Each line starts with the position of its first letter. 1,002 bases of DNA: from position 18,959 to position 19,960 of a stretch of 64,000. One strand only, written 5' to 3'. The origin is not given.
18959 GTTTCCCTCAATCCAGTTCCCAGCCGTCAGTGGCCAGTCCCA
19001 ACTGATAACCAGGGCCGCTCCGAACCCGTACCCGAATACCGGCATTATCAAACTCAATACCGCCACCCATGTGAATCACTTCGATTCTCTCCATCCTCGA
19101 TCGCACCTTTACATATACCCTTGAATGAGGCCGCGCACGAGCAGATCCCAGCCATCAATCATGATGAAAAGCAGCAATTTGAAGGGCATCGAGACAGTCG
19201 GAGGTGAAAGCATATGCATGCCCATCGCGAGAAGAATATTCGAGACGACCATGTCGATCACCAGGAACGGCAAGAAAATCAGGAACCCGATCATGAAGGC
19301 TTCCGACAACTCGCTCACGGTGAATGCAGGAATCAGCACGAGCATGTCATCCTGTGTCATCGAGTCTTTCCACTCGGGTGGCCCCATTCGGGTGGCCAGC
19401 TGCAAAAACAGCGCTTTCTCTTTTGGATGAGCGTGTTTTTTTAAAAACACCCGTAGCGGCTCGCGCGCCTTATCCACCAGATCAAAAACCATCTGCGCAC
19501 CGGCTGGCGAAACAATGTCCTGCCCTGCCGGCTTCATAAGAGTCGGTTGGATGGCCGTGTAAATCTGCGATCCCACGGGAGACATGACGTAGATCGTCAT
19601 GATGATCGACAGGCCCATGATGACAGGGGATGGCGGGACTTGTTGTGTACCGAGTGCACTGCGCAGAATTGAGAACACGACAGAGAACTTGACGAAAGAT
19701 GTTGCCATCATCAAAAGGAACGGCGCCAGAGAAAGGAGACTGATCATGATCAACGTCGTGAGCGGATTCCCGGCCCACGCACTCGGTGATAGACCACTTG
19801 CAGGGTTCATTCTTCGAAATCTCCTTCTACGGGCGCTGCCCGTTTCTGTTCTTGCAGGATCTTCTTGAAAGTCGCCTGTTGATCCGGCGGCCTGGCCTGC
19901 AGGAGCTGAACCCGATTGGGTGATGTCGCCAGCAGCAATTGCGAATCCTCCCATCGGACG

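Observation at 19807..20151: FliO-like gene inside a needle-type T3SS cluster, translationally coupled to sctR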

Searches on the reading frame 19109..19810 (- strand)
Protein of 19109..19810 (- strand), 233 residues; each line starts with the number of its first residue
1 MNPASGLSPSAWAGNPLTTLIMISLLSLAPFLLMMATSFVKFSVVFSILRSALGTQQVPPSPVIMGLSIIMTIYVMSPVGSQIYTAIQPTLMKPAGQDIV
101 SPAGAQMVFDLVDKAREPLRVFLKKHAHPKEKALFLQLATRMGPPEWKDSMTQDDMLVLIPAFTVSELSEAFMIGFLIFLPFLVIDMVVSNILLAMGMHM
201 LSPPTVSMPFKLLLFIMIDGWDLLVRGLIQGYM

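Call 3: search_protein_families(library=pfam, proteins=[window:19109-19810:-], max_evalue=1)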
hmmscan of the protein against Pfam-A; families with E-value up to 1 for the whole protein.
window:19109-19810:- (233 aa): 1 family
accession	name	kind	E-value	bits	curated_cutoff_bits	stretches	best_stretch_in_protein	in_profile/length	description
PF00813.25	FliP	-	5.5e-66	222.6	26.9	1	22-228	1-191/191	FliP family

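Call 7: search_protein_families(library=ncbifam, proteins=[window:19109-19810:-], max_evalue=0.01)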
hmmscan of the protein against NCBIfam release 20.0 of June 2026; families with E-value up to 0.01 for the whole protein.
window:19109-19810:- (233 aa): 4 families
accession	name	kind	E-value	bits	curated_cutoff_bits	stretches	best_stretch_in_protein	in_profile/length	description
NF009438.0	PRK12797.1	subfamily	2.8e-77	259.3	179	1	15-232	7-216/217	EscR/YscR/HrcR family type III secretion system export apparatus protein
TIGR01102.1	yscR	equivalog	1.4e-69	234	208.6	1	20-228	2-202/202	type III secretion system export apparatus subunit SctR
TIGR01103.1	fliP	equivalog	1e-57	195.1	217.45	1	23-231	2-196/197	flagellar type III secretion system pore protein FliP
NF009437.0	PRK12796.1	equivalog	2.9e-53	180.8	263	1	17-233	6-218/223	EscR/YscR/HrcR family type III secretion system export apparatus protein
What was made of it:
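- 19109..19810 (-): sctR (233 aa), the presumed client of the FliO-like protein. It has no N-terminal signal peptide. NCBIfam TIGR01102 SctR 234 bits > 208.6; FliP 195 < 217.45 (call 7).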

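Call 14: list_cluster_members(proteins=[P0001, P0002, P0003, P0004, window:19109-19810:-, window:13971-16166:-, window:6538-7857:-])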
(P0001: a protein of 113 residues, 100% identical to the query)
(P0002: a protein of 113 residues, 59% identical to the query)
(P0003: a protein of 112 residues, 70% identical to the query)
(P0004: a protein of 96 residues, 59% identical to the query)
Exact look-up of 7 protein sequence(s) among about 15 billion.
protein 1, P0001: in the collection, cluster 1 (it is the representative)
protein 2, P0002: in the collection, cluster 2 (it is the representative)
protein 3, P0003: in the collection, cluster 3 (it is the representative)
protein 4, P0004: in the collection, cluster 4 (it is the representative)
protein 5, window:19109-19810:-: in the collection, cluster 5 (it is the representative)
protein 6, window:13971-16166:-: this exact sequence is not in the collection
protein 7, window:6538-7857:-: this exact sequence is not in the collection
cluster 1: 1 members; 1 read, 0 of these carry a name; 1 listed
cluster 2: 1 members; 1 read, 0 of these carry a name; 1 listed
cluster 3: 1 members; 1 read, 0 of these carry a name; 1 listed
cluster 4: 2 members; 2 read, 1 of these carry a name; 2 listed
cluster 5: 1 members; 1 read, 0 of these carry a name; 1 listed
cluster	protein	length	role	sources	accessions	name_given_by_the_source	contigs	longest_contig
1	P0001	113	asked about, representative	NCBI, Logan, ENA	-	-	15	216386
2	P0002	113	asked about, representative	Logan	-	-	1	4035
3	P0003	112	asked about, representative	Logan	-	-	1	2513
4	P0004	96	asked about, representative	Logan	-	-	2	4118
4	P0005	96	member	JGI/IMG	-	flagellar biogenesis protein FliO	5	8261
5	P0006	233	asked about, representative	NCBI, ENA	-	-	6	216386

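Call 25: search_protein_families(library=pfam, proteins=[P0005], max_evalue=1)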
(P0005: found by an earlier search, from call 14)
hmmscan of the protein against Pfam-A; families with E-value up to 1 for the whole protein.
P0005 (96 aa): 2 families
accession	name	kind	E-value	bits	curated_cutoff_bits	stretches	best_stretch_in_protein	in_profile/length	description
PF04347.18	FliO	-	1.5e-06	28.6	22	1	34-85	1-60/91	Flagellar biosynthesis protein, FliO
PF13116.12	YhdP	-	0.61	8.3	46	1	10-40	11-41/1224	YhdP protein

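Call 56: search_solved_structures(query=window:19109-19810:-, max_evalue=0.001)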
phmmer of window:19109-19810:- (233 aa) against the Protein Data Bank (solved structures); distinct sequences matched with E-value up to 0.001: 8.
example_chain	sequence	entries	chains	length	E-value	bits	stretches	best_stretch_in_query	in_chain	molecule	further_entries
6f2d_A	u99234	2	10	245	3.7e-46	161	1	11-232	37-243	Flagellar biosynthetic protein FliP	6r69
36hu_A1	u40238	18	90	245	1.1e-45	159.4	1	11-232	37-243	Flagellar biosynthetic protein FliP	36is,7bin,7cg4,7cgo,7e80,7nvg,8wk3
6s3l_A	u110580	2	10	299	7.2e-43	150.2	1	17-228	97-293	Flagellar biosynthetic protein FliP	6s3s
6s3r_A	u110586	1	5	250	3.9e-41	144.5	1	17-228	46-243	Flagellar biosynthetic protein FliP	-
8z5s_1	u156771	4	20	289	7.5e-41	143.6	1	17-228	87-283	Flagellar biosynthetic protein FliP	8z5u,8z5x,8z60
6r6b_A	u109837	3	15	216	7.6e-41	143.6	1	19-232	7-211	Surface presentation of antigens protein SpaP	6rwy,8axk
6pem_0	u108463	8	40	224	1.6e-38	136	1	14-233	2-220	Surface presentation of antigens protein SpaP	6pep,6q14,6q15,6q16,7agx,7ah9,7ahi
12du_F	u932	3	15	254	1.2e-37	133.1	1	17-233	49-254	Flagellar biosynthetic protein FliP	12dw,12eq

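Call 60: search_dna_similar(query=window:19109-19810:-, collection=plasmids, mode=protein, max_rows=40, rows=spread)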
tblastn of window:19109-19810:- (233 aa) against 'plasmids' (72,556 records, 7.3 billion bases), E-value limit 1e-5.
Records with a match: 662; places in all: 821; records where one place covers at least 80% of the query: 659.
Best place of each record, by identity: <60% 662.
By first word of the organism name: Ralstonia 136; Shigella 103; Yersinia 93; Rhizobium 50; Sinorhizobium 27; Escherichia 27; Aeromonas 21; Bradyrhizobium 18; Pantoea 14; Salmonella 13; and 61 more.
By predicted mobility (MOB-suite, as given by PLSDB): mobilizable 279; non-mobilizable 228; conjugative 155.
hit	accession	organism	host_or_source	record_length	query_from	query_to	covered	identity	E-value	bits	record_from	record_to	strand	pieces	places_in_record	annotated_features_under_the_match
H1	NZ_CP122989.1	Aeromonas salmonicida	fish,tissue sample,spleen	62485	30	232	87%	52.2%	4e-58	204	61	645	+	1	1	ascR: SctR family type III secretion system export apparatus subunit AscR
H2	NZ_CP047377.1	Aeromonas salmonicida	Sablefish,Isolate Colony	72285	30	232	87%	52.2%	1e-57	203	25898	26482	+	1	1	ascR: SctR family type III secretion system export apparatus subunit AscR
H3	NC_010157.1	Yersinia pestis Angola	-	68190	34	232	85%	49.2%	4e-56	199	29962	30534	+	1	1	yscR: SctR family type III secretion system export apparatus subunit YscR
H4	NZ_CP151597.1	Yersinia pestis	Ochotona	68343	34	232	85%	49.2%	4e-56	199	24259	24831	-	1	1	yscR: SctR family type III secretion system export apparatus subunit YscR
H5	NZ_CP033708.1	Yersinia pseudotuberculosis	Homo sapiens,BEI Isolate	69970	34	232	85%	49.2%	4e-56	199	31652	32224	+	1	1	yscR: SctR family type III secretion system export apparatus subunit YscR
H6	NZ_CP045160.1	Yersinia pestis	Cell culture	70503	34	232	85%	49.2%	4e-56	199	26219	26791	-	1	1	yscR: SctR family type III secretion system export apparatus subunit YscR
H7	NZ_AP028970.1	Yersinia pseudotuberculosis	-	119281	34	232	85%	49.2%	4e-56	199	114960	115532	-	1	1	yscR: SctR family type III secretion system export apparatus subunit YscR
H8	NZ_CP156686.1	Burkholderia stagnalis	Bacterial cells,soils collected in ...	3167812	15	232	94%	44.0%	4e-54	193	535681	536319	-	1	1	none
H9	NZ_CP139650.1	Bradyrhizobium japonicum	Glycine max,cell culture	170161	29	232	88%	44.4%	3e-48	176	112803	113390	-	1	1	sctR: type III secretion system export apparatus subunit SctR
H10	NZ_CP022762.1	Ralstonia solanacearum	Solanum tuberosum,single cell,Potato ...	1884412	30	232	87%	43.9%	1e-51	186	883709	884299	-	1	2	none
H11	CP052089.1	Ralstonia solanacearum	tomato,cell culture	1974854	30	232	87%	43.4%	1e-52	189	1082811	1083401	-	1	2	none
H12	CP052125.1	Ralstonia solanacearum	tomato,cell culture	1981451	30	232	87%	43.4%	2e-52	189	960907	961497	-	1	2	sctR: type III secretion system export apparatus subunit SctR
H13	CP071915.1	Ralstonia solanacearum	Pogostemon cablin,Single strain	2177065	30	232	87%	43.4%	2e-52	188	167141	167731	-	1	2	sctR: type III secretion system export apparatus subunit SctR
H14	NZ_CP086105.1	Ralstonia sp. RS650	sunflower,cell culture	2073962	30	232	87%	43.4%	2e-52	188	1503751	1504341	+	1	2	none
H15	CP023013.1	Ralstonia solanacearum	Solanum tuberosum,single cell,Potato ...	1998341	30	232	87%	43.4%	2e-52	188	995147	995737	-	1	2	EscR/YscR/HrcR family type III secretion system export apparatus ...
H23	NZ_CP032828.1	Sphingomonas paeninsulae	whole organism,soil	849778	30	232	87%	40.7%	8e-36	140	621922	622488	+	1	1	fliP: flagellar type III secretion system pore protein FliP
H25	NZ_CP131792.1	Pseudomonas aeruginosa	Homo sapiens,culture,blood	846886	30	225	84%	41.8%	4e-38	147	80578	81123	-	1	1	fliP: flagellar type III secretion system pore protein FliP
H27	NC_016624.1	Azospirillum lipoferum 4B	-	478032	29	232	88%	39.4%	2e-36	142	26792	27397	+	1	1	fliP: flagellar type III secretion system pore protein FliP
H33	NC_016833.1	Shigella sonnei 53G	-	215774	30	233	88%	38.5%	4e-37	144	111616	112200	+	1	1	spa24: type III secretion system export apparatus protein Spa24/SpaP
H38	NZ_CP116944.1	Providencia alcalifaciens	Homo sapiens,rectal swab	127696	30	233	88%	36.8%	1e-36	143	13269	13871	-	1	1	EscR/YscR/HrcR family type III secretion system export apparatus ...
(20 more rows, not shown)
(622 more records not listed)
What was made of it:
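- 19109..19810 (-): Closest plasmid-borne relatives are AscR 52% and YscR 49% (call 60).
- Closest known: Canonical injectisomes. Same: SctR is 49-52% identical to YscR and AscR (call 60).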

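Call 61: get_annotated_region(hit=H3, flank=2500)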
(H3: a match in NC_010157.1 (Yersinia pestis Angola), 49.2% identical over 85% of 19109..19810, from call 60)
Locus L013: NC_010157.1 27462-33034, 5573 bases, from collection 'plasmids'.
description: Yersinia pestis Angola plasmid new_pCD, complete sequence
organism: Yersinia pestis Angola (NCBI taxid 349746)
taxonomy: Bacteria; Pseudomonadota; Gammaproteobacteria; Enterobacterales; Yersiniaceae; Yersinia; Yersinia pestis; Yersinia pestis Angola
host: -; source: -; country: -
typing (MOB-suite, as given by PLSDB): mobilizable; replicon IncFII,rep_cluster_645; relaxase MOBF
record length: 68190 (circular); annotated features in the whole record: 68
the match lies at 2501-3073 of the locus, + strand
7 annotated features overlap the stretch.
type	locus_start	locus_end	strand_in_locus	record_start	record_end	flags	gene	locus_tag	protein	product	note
CDS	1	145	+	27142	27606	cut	yscO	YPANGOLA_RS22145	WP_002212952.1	type III secretion system central stalk protein YscO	-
CDS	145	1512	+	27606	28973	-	yscP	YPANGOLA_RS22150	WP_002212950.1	type III secretion system needle length determinant YscP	-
CDS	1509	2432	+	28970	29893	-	yscQ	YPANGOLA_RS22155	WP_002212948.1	SctQ family type III secretion system cytoplasmic ring protein YscQ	-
CDS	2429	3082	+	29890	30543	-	yscR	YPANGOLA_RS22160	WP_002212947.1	SctR family type III secretion system export apparatus subunit YscR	-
CDS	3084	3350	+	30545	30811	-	yscS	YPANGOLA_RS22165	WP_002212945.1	SctS family type III secretion system export apparatus subunit YscS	-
CDS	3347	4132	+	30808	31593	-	yscT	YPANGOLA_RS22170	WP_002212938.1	SctT family type III secretion system export apparatus subunit YscT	-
CDS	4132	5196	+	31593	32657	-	yscU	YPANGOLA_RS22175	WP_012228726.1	type III secretion system export apparatus switch protein YscU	-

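Call 62: get_annotated_region(hit=H33, flank=2000)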
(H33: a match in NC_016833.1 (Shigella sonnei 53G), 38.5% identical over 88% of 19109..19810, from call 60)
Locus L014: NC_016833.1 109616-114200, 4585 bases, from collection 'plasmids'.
description: Shigella sonnei 53G plasmid A, complete sequence
organism: Shigella sonnei 53G (NCBI taxid 216599)
taxonomy: Bacteria; Pseudomonadota; Gammaproteobacteria; Enterobacterales; Enterobacteriaceae; Shigella; Shigella sonnei; Shigella sonnei 53G
host: -; source: -; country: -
typing (MOB-suite, as given by PLSDB): conjugative; replicon IncFIA; relaxase MOBF,MOBP; mating-pair formation MPF_Unknown
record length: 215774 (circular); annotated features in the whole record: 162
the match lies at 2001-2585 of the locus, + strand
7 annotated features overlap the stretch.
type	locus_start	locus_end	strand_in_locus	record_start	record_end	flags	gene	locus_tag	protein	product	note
CDS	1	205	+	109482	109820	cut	spa13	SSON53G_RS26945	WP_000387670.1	type III secretion system protein Spa13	-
CDS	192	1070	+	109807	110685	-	spa32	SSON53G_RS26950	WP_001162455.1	type III secretion system needle length regulator Spa32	-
CDS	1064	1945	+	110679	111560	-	spa33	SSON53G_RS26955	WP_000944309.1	SctQ family type III secretion system ring protein Spa33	-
CDS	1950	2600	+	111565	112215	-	spa24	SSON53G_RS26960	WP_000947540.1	type III secretion system export apparatus protein Spa24/SpaP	-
CDS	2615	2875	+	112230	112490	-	spaQ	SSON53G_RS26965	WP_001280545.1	type III secretion system export apparatus protein SpaQ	-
CDS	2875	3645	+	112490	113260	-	spa29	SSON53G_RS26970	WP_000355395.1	type III secretion system export apparatus protein Spa29/SpaR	-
CDS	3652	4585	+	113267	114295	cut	spa40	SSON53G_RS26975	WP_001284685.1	type III secretion system export apparatus switch protein Spa40/SpaS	-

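Call 63: get_annotated_region(hit=H12, flank=2000)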
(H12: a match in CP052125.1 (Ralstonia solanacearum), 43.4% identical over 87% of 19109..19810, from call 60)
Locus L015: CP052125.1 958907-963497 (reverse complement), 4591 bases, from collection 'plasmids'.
description: Ralstonia solanacearum strain FJAT1452.F1 plasmid Plas1, complete sequence
organism: Ralstonia solanacearum (NCBI taxid 305)
taxonomy: Bacteria; Pseudomonadota; Betaproteobacteria; Burkholderiales; Burkholderiaceae; Ralstonia; Ralstonia solanacearum
host: -; source: tomato,cell culture; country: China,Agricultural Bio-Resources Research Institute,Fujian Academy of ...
typing (MOB-suite, as given by PLSDB): mobilizable; relaxase MOBP
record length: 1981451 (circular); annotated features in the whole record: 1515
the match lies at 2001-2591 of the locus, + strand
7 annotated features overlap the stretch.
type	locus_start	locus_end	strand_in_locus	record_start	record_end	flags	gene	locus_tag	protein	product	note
CDS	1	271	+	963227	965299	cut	sctV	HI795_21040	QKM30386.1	type III secretion system export apparatus subunit SctV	-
CDS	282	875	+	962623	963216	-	sctP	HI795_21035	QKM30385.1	type III secretion system protein SctP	-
CDS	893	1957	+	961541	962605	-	sctQ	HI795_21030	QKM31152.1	type III secretion system cytoplasmic ring protein SctQ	-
CDS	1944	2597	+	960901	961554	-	sctR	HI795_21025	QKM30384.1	type III secretion system export apparatus subunit SctR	-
CDS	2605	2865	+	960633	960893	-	sctS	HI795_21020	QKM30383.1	type III secretion system export apparatus subunit SctS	-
CDS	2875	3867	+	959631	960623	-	-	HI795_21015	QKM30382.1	type III secretion protein HrpV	-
CDS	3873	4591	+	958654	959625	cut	-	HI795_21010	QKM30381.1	type III secretion protein HrpW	-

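Call 72: get_annotated_region(hit=H9, flank=300)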
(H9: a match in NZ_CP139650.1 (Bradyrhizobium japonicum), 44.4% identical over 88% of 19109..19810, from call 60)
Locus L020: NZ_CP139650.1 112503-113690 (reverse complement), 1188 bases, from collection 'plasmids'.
description: Bradyrhizobium japonicum strain CNPSo 34 plasmid pBjCNPSo34a, complete sequence
organism: Bradyrhizobium japonicum (NCBI taxid 375)
taxonomy: Bacteria; Pseudomonadota; Alphaproteobacteria; Hyphomicrobiales; Nitrobacteraceae; Bradyrhizobium; Bradyrhizobium japonicum
host: -; source: Glycine max,cell culture; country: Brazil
typing (MOB-suite, as given by PLSDB): conjugative; replicon rep_cluster_1965; relaxase MOBQ; mating-pair formation MPF_T
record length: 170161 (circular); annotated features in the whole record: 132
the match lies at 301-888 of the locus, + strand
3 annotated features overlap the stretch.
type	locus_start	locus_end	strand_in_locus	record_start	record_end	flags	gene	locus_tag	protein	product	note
CDS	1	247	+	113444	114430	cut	-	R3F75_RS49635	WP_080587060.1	FliM/FliN family flagellar motor switch protein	-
CDS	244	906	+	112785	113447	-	sctR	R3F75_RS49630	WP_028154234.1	type III secretion system export apparatus subunit SctR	GO:0030254 - protein secretion by the type III secretion system [Evidence IEA]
CDS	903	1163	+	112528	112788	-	sctS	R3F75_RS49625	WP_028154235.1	type III secretion system export apparatus subunit SctS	GO:0030254 - protein secretion by the type III secretion system [Evidence IEA]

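Call 73: get_annotated_region(hit=H23, flank=600)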
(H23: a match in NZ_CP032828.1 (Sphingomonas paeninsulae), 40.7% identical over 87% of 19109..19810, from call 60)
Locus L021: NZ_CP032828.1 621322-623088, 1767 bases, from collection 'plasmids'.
description: Sphingomonas paeninsulae strain YZ-8 plasmid unnamed1, complete sequence
organism: Sphingomonas paeninsulae (NCBI taxid 2319844)
taxonomy: Bacteria; Pseudomonadota; Alphaproteobacteria; Sphingomonadales; Sphingomonadaceae; Sphingomonas; Sphingomonas paeninsulae
host: -; source: whole organism,soil; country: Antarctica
typing (MOB-suite, as given by PLSDB): non-mobilizable
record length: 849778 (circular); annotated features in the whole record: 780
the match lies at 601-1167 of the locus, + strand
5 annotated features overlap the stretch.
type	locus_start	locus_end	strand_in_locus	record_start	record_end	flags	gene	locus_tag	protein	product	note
CDS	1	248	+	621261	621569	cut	fliN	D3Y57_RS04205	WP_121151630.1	flagellar motor switch protein FliN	GO:0001539 - cilium or flagellum-dependent cell motility [Evidence IEA]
CDS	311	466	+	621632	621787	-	-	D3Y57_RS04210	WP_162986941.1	flagellar biosynthetic protein FliO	GO:0044781 - bacterial-type flagellum organization [Evidence IEA]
CDS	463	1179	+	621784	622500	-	fliP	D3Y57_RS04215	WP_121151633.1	flagellar type III secretion system pore protein FliP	GO:0001539 - cilium or flagellum-dependent cell motility [Evidence IEA]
CDS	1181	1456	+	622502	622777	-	-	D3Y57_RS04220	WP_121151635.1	flagellar biosynthetic protein FliQ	GO:0009306 - protein secretion [Evidence IEA]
CDS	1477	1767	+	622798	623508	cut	-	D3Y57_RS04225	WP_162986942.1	flagellar biosynthetic protein FliR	-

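Call 74: get_annotated_region(hit=H25, flank=600)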
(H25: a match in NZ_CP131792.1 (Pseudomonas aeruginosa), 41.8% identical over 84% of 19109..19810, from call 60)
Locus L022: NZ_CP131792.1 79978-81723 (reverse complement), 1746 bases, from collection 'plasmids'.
description: Pseudomonas aeruginosa strain 2014S05-249 plasmid p2014S05-249-1, complete sequence
organism: Pseudomonas aeruginosa (NCBI taxid 287)
taxonomy: Bacteria; Pseudomonadota; Gammaproteobacteria; Pseudomonadales; Pseudomonadaceae; Pseudomonas; Pseudomonas aeruginosa
host: -; source: Homo sapiens,culture,blood; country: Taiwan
typing (MOB-suite, as given by PLSDB): conjugative; replicon rep_cluster_322; relaxase MOBH; mating-pair formation MPF_G
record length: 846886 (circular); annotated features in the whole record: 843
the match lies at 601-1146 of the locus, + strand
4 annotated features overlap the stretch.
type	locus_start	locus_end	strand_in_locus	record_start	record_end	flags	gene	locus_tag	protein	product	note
CDS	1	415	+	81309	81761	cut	fliO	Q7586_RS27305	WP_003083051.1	flagellar biosynthetic protein FliO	GO:0044781 - bacterial-type flagellum organization [Evidence IEA]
CDS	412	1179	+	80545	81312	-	fliP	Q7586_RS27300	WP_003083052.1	flagellar type III secretion system pore protein FliP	GO:0001539 - cilium or flagellum-dependent cell motility [Evidence IEA]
CDS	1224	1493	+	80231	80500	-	fliQ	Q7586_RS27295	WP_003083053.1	flagellar biosynthesis protein FliQ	GO:0001539 - cilium or flagellum-dependent cell motility [Evidence IEA]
CDS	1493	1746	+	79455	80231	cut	fliR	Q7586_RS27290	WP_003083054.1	flagellar biosynthetic protein FliR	GO:0044780 - bacterial-type flagellum assembly [Evidence IEA]; GO:0006605 - protein targeting [Evidence IEA]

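Call 75: get_annotated_region(hit=H27, flank=600)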
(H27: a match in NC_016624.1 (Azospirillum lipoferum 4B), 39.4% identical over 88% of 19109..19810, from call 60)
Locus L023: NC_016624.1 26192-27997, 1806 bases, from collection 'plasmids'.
description: Azospirillum lipoferum 4B plasmid AZO_p5, complete sequence
organism: Azospirillum lipoferum 4B (NCBI taxid 862719)
taxonomy: Bacteria; Pseudomonadota; Alphaproteobacteria; Rhodospirillales; Azospirillaceae; Azospirillum; Azospirillum lipoferum; Azospirillum lipoferum 4B
host: -; source: -; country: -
typing (MOB-suite, as given by PLSDB): mobilizable; relaxase MOBP
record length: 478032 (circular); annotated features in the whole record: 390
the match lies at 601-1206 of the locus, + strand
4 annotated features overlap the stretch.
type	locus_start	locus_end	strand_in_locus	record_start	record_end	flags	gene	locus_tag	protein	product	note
CDS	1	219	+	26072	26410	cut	fliN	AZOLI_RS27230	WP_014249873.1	flagellar motor switch protein FliN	GO:0001539 - cilium or flagellum-dependent cell motility [Evidence IEA]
CDS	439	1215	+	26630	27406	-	fliP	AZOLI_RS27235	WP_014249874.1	flagellar type III secretion system pore protein FliP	GO:0001539 - cilium or flagellum-dependent cell motility [Evidence IEA]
CDS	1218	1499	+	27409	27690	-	-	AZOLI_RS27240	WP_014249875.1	hypothetical protein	-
CDS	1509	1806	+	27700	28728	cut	-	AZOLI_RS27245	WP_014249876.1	flagellar motor switch protein FliG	-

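Call 76: get_annotated_region(hit=H38, flank=300)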
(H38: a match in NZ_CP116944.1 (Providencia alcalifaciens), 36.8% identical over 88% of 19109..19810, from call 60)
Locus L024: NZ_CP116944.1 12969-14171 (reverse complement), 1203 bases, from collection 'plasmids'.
description: Providencia alcalifaciens strain 2939/90 plasmid p2939_90_1, complete sequence
organism: Providencia alcalifaciens (NCBI taxid 126385)
taxonomy: Bacteria; Pseudomonadota; Gammaproteobacteria; Enterobacterales; Morganellaceae; Providencia; Providencia alcalifaciens
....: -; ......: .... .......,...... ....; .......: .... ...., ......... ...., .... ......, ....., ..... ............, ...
typing (MOB-suite, as given by PLSDB): non-mobilizable; replicon rep_cluster_1220,rep_cluster_1220
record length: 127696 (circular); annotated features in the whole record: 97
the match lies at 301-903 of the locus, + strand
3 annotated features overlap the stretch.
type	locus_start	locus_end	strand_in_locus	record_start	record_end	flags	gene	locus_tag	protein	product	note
CDS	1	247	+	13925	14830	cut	-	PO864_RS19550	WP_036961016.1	YscQ/HrcQ family type III secretion apparatus protein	-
CDS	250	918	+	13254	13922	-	-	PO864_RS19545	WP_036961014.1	EscR/YscR/HrcR family type III secretion system export apparatus protein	-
CDS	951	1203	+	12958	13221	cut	-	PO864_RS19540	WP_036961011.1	EscS/YscS/HrcS family type III secretion system export apparatus protein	-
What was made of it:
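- Closest known: Canonical injectisomes. Different: In these systems sctQ abuts or overlaps sctR with no intervening gene (calls 61-63, 72, 76).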
